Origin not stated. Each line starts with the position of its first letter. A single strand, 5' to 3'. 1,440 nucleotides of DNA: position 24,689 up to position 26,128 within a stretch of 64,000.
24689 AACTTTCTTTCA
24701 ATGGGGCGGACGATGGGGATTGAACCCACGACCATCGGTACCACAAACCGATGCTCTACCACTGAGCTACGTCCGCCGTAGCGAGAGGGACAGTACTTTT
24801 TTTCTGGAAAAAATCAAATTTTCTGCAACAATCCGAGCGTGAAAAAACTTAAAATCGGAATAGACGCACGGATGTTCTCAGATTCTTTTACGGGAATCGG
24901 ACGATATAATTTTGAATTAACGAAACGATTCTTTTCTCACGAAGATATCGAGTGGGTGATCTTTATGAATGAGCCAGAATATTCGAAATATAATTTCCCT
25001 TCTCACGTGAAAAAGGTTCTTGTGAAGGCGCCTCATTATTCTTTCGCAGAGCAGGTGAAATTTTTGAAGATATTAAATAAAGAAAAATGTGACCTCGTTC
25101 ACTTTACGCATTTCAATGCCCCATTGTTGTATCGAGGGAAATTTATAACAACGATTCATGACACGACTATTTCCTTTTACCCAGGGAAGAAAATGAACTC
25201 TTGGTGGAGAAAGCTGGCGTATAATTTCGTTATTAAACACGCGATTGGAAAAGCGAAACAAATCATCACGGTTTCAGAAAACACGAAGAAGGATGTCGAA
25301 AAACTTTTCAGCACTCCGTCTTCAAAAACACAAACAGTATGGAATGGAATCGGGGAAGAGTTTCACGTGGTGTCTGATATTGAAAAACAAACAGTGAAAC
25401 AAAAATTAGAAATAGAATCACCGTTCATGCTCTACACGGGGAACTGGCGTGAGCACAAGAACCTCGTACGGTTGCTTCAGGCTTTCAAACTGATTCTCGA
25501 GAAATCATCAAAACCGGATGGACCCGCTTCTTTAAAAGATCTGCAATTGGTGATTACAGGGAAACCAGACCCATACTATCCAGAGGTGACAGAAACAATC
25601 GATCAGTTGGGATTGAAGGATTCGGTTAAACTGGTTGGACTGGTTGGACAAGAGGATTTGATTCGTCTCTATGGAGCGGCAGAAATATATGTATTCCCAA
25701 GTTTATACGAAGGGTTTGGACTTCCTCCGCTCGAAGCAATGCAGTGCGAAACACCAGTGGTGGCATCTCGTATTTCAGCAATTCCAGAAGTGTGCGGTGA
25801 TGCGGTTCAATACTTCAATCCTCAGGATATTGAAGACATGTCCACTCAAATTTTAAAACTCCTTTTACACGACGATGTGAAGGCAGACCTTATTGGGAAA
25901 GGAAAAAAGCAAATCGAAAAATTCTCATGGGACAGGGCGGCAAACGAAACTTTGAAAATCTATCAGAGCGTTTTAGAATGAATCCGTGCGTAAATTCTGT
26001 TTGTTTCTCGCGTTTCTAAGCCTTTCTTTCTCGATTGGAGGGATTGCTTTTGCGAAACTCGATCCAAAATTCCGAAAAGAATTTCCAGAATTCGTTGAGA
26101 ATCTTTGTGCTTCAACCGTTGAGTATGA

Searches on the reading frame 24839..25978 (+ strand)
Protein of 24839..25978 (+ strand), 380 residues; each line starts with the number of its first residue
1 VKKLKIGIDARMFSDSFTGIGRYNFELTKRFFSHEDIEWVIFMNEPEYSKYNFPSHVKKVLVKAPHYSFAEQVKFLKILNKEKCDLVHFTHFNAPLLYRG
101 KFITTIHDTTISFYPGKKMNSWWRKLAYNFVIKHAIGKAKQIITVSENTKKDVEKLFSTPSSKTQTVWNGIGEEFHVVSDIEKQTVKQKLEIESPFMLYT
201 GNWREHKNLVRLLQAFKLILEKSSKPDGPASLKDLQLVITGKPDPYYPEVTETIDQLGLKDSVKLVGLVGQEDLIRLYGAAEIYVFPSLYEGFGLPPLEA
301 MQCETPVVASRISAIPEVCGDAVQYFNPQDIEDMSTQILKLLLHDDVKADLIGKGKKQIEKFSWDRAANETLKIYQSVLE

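Call 50: search_protein_families(library=pfam, proteins=[window:24839-25978:+], max_evalue=0.001)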
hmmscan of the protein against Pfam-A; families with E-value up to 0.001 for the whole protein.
window:24839-25978:+ (380 aa): 5 families
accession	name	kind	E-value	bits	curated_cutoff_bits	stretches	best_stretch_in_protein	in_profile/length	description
PF00534.26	Glycos_transf_1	-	3.8e-32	111.6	26.4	1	183-357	4-171/172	Glycosyl transferases group 1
PF13692.12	Glyco_trans_1_4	-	2.7e-27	96.2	27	1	196-342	3-140/142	Glycosyl transferases group 1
PF13439.12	Glyco_transf_4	-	3.6e-14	53.6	28.5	1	19-171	3-166/170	Glycosyltransferase Family 4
PF20706.3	GT4-conflict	-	4.5e-09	36.2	26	1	139-317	147-318/385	Family 4 Glycosyltransferase in conflict systems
PF13524.12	Glyco_trans_1_2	-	8.4e-05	23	25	1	232-370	12-141/144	Glycosyl transferase-like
